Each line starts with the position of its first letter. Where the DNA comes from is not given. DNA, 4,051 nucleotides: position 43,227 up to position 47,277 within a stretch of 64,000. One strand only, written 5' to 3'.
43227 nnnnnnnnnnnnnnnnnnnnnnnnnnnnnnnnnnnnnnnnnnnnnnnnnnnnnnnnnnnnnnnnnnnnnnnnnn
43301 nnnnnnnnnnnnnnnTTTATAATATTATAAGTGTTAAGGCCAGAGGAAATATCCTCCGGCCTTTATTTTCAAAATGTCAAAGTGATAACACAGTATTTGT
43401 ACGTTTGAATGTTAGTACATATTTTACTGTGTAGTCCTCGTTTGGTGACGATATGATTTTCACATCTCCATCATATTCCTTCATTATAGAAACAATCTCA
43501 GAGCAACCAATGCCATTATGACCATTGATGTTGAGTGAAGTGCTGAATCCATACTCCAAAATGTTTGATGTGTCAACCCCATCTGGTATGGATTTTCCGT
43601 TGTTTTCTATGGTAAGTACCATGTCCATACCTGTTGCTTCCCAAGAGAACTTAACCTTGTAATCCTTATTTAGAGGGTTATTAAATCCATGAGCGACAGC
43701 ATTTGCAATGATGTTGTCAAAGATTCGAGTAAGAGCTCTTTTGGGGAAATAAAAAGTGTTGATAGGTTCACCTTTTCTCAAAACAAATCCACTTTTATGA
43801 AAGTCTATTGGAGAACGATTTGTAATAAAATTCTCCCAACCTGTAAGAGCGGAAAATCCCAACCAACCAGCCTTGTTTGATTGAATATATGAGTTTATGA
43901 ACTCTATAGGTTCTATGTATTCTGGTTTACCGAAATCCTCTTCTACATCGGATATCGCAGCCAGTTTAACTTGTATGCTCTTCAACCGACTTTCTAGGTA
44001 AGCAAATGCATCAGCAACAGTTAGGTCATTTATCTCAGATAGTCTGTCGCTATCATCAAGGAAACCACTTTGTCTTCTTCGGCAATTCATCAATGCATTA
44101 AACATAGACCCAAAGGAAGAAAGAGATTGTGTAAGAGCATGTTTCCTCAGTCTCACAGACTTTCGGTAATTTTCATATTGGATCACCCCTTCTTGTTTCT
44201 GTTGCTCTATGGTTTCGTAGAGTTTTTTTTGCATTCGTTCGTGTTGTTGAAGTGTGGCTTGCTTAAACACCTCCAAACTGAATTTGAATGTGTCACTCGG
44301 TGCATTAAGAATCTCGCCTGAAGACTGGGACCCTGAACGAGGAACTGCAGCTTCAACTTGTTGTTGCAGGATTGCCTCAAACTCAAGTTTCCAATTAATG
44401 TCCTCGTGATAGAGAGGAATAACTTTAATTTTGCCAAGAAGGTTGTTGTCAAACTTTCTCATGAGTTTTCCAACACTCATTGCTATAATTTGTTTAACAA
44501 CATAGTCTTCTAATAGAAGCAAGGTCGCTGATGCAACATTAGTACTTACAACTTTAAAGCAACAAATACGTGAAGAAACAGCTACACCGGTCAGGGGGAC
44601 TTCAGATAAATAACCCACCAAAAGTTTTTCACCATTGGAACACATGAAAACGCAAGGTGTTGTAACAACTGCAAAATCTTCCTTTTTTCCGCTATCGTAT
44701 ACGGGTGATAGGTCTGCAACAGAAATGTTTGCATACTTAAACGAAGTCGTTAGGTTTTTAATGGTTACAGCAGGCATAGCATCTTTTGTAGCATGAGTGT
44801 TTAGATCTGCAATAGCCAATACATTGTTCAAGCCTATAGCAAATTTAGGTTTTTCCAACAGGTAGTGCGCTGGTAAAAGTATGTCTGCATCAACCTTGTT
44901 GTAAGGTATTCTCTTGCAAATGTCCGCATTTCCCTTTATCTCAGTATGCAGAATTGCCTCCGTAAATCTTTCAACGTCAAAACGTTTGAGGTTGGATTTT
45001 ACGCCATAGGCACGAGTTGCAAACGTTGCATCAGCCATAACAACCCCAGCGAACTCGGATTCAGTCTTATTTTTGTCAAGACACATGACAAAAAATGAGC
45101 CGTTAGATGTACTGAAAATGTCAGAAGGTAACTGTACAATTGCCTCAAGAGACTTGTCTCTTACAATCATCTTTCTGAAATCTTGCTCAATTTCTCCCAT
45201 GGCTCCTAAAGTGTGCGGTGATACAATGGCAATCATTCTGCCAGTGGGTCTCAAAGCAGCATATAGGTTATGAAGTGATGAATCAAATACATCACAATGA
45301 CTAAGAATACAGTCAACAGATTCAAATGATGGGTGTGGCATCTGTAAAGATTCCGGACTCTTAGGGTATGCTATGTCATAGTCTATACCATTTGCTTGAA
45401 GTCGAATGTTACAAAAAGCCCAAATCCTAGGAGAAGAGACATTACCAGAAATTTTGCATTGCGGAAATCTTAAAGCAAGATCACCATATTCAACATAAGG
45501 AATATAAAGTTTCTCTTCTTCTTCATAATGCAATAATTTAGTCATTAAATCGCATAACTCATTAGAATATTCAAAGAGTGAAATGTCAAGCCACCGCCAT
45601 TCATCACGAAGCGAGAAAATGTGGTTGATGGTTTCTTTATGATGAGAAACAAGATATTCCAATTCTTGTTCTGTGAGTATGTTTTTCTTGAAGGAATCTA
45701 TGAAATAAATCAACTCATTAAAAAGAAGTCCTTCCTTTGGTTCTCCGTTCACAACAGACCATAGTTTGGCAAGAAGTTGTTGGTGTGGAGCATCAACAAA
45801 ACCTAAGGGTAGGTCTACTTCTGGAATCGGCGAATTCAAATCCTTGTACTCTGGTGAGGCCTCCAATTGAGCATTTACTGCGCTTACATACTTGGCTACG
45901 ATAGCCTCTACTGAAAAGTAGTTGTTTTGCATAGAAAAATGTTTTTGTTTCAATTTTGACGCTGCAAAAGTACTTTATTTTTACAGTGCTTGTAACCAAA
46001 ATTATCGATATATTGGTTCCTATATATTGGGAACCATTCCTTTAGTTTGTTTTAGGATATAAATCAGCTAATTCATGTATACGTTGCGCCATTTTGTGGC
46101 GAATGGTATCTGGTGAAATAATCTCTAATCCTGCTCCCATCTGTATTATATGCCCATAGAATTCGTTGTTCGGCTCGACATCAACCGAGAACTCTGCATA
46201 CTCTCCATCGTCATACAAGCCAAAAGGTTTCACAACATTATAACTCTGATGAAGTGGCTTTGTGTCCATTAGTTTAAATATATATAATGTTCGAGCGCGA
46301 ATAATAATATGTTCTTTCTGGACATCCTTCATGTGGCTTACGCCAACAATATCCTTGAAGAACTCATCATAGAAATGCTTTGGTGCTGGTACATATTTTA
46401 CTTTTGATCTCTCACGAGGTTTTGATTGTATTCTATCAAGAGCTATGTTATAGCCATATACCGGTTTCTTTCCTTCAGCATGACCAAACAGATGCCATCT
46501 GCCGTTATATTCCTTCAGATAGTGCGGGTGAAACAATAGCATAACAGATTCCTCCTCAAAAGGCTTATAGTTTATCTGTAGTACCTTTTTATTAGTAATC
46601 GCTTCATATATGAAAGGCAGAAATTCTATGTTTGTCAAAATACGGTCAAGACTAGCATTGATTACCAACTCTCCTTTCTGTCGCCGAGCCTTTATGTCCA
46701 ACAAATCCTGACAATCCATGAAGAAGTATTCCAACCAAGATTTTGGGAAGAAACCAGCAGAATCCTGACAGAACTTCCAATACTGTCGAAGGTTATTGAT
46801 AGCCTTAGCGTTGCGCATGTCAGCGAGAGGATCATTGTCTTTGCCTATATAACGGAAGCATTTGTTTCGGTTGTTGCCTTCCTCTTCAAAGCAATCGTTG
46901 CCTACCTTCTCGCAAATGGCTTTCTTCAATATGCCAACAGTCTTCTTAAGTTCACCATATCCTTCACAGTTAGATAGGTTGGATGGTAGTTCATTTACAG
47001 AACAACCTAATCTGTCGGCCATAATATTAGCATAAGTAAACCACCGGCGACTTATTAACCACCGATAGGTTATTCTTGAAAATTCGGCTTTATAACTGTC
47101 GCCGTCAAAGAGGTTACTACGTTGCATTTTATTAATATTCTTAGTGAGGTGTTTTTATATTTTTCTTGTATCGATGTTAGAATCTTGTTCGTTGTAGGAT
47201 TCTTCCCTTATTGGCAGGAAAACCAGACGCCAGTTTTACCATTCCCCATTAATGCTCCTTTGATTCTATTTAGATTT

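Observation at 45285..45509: The methyltransferase-like module appears catalytically degenerate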

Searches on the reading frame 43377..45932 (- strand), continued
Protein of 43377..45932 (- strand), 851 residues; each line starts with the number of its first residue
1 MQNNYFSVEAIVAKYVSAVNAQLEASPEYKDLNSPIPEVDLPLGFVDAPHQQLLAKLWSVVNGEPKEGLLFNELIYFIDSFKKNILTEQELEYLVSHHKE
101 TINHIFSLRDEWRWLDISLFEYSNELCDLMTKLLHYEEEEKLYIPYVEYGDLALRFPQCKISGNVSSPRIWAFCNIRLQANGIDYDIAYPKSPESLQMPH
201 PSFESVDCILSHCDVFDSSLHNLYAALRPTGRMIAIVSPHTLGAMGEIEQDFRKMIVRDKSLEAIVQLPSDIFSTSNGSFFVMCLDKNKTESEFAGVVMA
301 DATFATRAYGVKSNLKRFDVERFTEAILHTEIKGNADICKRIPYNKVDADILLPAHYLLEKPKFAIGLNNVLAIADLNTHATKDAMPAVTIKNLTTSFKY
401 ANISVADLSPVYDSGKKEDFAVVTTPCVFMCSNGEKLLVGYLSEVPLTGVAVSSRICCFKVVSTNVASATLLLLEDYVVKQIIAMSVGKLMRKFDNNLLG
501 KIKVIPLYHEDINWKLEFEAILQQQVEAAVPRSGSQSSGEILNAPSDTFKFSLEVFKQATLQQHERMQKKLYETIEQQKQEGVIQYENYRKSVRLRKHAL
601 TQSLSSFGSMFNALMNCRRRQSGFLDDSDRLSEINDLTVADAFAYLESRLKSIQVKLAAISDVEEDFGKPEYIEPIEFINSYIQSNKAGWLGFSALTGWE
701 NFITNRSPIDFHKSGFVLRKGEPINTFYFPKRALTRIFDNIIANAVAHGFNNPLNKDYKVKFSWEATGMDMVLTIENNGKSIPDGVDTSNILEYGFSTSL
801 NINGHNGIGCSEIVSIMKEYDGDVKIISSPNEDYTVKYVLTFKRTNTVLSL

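Call 87: get_annotated_region(hit=H1, flank=9000)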
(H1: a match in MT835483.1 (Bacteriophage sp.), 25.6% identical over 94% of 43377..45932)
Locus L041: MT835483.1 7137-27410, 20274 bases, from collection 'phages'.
description: UNVERIFIED: Bacteriophage sp. clone scaffold_19 genomic sequence.
organism: Bacteriophage sp. (NCBI taxid 38018)
taxonomy: Viruses
host: -; source: human fecal samples; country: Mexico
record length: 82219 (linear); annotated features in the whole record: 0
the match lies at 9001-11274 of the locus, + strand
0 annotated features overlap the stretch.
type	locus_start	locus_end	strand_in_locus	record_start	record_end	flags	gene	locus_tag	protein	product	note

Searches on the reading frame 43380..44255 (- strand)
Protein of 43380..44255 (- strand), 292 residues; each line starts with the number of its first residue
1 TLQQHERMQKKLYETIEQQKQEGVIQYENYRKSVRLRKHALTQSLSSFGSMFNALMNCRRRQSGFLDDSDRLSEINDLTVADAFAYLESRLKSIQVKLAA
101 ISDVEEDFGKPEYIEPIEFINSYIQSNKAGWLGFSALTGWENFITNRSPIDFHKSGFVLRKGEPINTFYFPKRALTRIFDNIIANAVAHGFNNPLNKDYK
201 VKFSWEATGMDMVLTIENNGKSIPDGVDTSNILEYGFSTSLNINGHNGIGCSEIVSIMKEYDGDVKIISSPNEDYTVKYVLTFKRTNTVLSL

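Call 77: search_solved_structures(query=A5, max_evalue=1, show_alignments=3)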
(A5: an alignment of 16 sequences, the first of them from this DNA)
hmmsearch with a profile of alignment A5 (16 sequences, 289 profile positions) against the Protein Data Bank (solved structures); distinct sequences matched with E-value up to 1: 30.
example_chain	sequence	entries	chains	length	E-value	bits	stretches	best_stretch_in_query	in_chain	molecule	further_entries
9m08_C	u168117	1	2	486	0.0003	23.3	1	172-271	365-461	histidine kinase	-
3sl2_A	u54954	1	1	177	0.0021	20.5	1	150-283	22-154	Sensor histidine kinase yycG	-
6m36_A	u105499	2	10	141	0.0064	18.9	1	176-257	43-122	Serine-protein kinase RsbW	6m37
4i5s_A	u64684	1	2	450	0.013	17.9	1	120-278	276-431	Putative histidine kinase CovS; VicK-like protein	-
2c2a_A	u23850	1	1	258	0.02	17.3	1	76-265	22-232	SENSOR HISTIDINE KINASE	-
3dge_A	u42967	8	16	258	0.02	17.3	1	76-265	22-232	Sensor protein | Histidine kinase | Sensor histidine kinase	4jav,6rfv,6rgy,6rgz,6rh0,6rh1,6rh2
5uht_A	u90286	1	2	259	0.02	17.3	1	76-265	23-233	Sensor histidine kinase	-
4r39_A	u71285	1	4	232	0.024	17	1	161-225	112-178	Blue-light-activated histidine kinase 2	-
4jas_A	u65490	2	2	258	0.034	16.5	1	76-265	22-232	Histidine kinase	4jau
6rh7_A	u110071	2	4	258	0.034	16.5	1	76-265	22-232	Sensor histidine kinase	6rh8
6azr_A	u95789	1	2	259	0.039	16.4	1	77-265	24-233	Sensor histidine kinase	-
4r3a_A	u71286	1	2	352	0.049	16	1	162-225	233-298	Blue-light-activated histidine kinase 2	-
7zp0_A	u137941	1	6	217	0.053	15.9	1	172-268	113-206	Sensor protein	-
8a3k_UNK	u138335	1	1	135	0.06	15.7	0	73-120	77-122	sc-apCC-4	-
7z8n_A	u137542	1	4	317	0.075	15.4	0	171-270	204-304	Histidine kinase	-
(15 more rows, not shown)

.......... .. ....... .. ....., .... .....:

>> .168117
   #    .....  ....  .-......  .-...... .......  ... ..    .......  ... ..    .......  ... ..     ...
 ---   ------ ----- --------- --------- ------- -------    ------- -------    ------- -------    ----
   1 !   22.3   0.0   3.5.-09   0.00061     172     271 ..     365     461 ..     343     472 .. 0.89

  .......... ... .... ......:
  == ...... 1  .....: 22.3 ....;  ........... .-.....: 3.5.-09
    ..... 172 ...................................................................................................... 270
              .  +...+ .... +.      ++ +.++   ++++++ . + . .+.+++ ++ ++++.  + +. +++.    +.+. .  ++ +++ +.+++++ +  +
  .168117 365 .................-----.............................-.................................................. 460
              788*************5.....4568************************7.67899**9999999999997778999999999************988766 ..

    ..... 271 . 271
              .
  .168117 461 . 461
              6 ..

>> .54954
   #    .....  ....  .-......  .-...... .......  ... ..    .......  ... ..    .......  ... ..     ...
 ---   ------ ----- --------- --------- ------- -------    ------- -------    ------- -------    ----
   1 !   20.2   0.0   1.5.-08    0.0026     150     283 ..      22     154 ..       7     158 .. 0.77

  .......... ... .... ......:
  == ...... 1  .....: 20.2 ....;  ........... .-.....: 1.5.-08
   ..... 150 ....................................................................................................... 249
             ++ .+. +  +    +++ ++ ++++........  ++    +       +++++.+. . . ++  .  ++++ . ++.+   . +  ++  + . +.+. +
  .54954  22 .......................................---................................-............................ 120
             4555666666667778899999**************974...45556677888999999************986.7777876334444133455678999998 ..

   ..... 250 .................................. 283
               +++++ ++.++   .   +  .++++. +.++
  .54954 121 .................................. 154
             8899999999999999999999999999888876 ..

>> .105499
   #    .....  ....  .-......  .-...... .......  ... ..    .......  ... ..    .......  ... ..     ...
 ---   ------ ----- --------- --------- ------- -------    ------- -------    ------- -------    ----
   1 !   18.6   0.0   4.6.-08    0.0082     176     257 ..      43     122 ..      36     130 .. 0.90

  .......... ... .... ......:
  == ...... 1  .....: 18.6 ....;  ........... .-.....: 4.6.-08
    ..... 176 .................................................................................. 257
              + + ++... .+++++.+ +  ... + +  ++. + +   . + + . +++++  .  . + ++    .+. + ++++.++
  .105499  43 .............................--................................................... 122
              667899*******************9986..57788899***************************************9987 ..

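Call 78: search_protein_families(library=pfam, alignment_id=A5, max_evalue=0.1)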
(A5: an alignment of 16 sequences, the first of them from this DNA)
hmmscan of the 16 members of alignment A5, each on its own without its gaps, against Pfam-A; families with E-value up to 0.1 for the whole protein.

A. member 1, seq(292 aa): 2 families
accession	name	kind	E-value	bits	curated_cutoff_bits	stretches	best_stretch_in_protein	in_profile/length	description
PF02518.31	HATPase_c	-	5.6e-09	36.9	26.4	1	173-280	4-106/111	Histidine kinase-, DNA gyrase B-, and HSP90-like ATPase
PF14501.12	HATPase_c_5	-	0.00014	22.2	22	1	174-270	5-91/102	GHKL domain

B. families by the number of members that match (of 16 scanned): 15 families
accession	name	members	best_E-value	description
PF02518.31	HATPase_c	16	5.7e-10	Histidine kinase-, DNA gyrase B-, and HSP90-like ATPase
PF14501.12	HATPase_c_5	12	3.1e-07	GHKL domain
PF13581.12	HATPase_c_2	2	0.00037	Histidine kinase-like ATPase domain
PF22809.1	DUF7014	1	0.0012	Domain of unknown function (DUF7014)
PF16240.10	DUF4899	1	0.0016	Domain of unknown function (DUF4899)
PF00013.35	KH_1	1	0.0062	KH domain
PF14172.12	DUF4309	1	0.0067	Domain of unknown function (DUF4309)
PF10186.14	ATG14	1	0.012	Vacuolar sorting 38 and autophagy-related subunit 14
PF16459.11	Phage_TAC_13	1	0.016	Phage tail assembly chaperone, TAC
PF01817.26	CM_2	1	0.025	Chorismate mutase type II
PF23750.1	RsgI_M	1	0.037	Anti-sigma factor RsgI-like central domain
PF07200.18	Mod_r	1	0.042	Modifier of rudimentary (Mod(r)) protein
PF14684.11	Tricorn_C1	1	0.042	Tricorn protease C1 domain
PF07817.19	GLE1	1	0.076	GLE1-like protein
PF24715.1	YxiF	1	0.079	YxiF protein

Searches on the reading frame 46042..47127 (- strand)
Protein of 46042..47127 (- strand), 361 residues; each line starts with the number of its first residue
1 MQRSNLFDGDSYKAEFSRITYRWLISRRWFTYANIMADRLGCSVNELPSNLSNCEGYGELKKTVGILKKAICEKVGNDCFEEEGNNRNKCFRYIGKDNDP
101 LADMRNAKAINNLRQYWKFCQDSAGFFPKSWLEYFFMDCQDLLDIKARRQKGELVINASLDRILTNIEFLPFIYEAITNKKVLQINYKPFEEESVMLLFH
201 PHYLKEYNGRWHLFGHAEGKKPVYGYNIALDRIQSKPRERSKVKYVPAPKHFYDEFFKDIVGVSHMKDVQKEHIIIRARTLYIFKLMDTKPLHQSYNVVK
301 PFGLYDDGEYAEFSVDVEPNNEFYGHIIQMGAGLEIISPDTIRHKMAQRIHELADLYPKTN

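Call 5: search_protein_families(library=pfam, proteins=[window:46042-47127:-], max_evalue=0.01)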
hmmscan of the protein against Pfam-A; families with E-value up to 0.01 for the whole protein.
window:46042-47127:- (361 aa): 2 families
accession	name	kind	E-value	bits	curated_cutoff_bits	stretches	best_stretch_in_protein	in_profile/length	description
PF13280.12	WYL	-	7.9e-07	29.4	21.8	1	171-234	4-66/70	WYL domain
PF25583.1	WCX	-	1.1e-06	29.3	23.9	1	304-354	27-76/76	WCX domain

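Call 6: search_protein_families(library=padloc, proteins=[window:46042-47127:-], max_evalue=0.01)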
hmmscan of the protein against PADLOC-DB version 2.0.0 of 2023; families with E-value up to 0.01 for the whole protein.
window:46042-47127:- (361 aa): 2 families
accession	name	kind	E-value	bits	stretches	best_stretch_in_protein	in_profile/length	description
PDLC01652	WYL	-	1.2e-18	65.9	1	166-354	16-162/162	"CAS-I,CAS-II,CAS-III,CAS-IV,CAS-V,CAS-VI; associated_signaling"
PDLC01766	Cas3c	-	0.00078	15.7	1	166-358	133-317/1009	-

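Call 7: search_protein_families(library=ncbifam, proteins=[window:46042-47127:-], max_evalue=0.01)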
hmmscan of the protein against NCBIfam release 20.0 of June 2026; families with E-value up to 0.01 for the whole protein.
window:46042-47127:- (361 aa): 0 families

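Call 18: search_protein_families(library=phrogs, proteins=[window:46042-47127:-], max_evalue=0.001)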
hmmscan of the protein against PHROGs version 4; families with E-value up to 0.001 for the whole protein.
window:46042-47127:- (361 aa): 1 family
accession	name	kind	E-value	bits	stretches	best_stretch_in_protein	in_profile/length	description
phrog_13105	-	unknown function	1.2e-05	26.1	1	140-218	117-197/239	-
